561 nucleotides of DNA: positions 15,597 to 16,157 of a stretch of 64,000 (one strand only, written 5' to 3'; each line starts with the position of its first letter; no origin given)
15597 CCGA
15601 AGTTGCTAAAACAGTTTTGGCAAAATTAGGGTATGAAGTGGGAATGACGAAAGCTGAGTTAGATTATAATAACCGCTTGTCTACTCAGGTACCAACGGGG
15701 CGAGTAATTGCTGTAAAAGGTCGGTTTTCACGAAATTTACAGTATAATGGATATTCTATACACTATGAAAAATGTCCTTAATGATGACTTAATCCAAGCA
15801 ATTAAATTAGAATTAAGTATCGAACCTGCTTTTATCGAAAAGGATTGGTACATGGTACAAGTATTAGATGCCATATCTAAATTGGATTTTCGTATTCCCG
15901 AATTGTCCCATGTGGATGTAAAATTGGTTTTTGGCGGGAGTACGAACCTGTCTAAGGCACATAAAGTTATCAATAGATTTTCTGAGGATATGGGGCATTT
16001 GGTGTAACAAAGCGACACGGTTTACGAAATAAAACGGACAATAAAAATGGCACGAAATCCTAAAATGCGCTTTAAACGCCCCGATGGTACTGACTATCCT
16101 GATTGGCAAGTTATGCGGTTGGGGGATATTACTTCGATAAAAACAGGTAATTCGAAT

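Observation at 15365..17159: Decayed defence islet: AbiEi-like regulator, truncated AbiEii nucleotidyltransferase and an orphan Type I hsdS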

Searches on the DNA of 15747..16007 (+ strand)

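Call 55: search_dna_similar(query=L001:1480-4190:+, collection=plasmids, mode=distant, max_rows=10)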
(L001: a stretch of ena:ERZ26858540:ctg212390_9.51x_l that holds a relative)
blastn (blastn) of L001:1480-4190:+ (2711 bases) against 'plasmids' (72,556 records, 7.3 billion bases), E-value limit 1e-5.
Records with a match: 10; places in all: 10; records where one place covers at least 80% of the query: 0.
Best place of each record, by identity: 60-80% 10.
By first word of the organism name: Acetobacter 10.
By predicted mobility (MOB-suite, as given by PLSDB): conjugative 8; mobilizable 2.
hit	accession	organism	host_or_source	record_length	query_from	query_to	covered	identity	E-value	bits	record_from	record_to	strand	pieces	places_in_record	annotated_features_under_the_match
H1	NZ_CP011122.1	Acetobacter oryzifermentans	single cell,Vinegar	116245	1641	1787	5%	75.5%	9e-19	104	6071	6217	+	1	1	restriction endonuclease subunit S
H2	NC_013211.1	Acetobacter pasteurianus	-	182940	1641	1787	5%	74.8%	4e-17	100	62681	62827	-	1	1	restriction endonuclease subunit S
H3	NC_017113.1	Acetobacter pasteurianus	-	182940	1641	1787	5%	74.8%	4e-17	100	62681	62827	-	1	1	restriction endonuclease subunit S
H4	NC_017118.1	Acetobacter pasteurianus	-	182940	1641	1787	5%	74.8%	4e-17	100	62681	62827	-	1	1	restriction endonuclease subunit S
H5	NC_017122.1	Acetobacter pasteurianus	-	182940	1641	1787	5%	74.8%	4e-17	100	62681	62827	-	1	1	restriction endonuclease subunit S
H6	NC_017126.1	Acetobacter pasteurianus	-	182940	1641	1787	5%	74.8%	4e-17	100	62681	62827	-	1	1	restriction endonuclease subunit S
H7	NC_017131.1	Acetobacter pasteurianus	-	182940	1641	1787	5%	74.8%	4e-17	100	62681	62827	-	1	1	restriction endonuclease subunit S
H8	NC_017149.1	Acetobacter pasteurianus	-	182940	1641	1787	5%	74.8%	4e-17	100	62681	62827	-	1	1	restriction endonuclease subunit S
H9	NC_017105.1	Acetobacter pasteurianus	-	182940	1641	1787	5%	74.8%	4e-17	100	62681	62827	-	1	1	restriction endonuclease subunit S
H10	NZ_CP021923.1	Acetobacter pasteurianus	cell culture,food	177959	1641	1787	5%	74.2%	6e-15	92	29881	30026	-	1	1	none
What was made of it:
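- Tried and rejected: The only hints of an alphaproteobacterium are the DUF2155/MlaD neighbours and the nearest DNA hit for a TRD on Acetobacter plasmids (call 55).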

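Call 57: get_annotated_region(hit=H1, flank=7000)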
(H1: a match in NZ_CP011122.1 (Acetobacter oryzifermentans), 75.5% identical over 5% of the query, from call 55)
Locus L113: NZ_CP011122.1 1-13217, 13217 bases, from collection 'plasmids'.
description: Acetobacter oryzifermentans strain SLV-7 plasmid unnamed2, complete sequence
organism: Acetobacter oryzifermentans (NCBI taxid 1633874)
taxonomy: Bacteria; Pseudomonadota; Alphaproteobacteria; Rhodospirillales; Acetobacteraceae; Acetobacter; Acetobacter oryzifermentans
host: -; source: single cell,Vinegar; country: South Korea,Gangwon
typing (MOB-suite, as given by PLSDB): mobilizable; relaxase MOBF
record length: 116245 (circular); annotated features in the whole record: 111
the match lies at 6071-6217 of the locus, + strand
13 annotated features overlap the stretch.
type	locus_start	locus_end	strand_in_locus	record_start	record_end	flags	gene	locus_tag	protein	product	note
CDS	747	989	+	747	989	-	-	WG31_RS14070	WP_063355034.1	type II toxin-antitoxin system prevent-host-death family antitoxin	GO:0008219 - cell death [Evidence IEA]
CDS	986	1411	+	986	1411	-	-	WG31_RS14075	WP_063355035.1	type II toxin-antitoxin system VapC family toxin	-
CDS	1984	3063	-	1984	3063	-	-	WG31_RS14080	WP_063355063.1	IS5 family transposase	-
CDS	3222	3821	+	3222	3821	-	-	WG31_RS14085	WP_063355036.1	hypothetical protein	-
CDS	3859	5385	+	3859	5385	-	-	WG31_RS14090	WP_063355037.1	type I restriction-modification system subunit M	GO:0006306 - DNA methylation [Evidence IEA]; GO:0009307 - DNA restriction-modification system [Evidence IEA]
CDS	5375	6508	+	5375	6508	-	-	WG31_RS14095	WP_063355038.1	restriction endonuclease subunit S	GO:0006304 - DNA modification [Evidence IEA]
CDS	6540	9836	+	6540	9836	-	-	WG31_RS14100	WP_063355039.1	HsdR family type I site-specific deoxyribonuclease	GO:0009307 - DNA restriction-modification system [Evidence IEA]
CDS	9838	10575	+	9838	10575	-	-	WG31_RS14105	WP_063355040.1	SprT family zinc-dependent metalloprotease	GO:0006508 - proteolysis [Evidence IEA]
CDS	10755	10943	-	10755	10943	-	-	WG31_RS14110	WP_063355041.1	hypothetical protein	-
CDS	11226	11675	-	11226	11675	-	-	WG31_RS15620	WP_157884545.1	hypothetical protein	-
CDS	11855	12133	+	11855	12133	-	-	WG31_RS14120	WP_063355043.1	BrnT family toxin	-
CDS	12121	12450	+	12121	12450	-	-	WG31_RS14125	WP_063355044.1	helix-turn-helix domain-containing protein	-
CDS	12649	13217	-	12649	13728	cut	-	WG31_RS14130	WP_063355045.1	IS5 family transposase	-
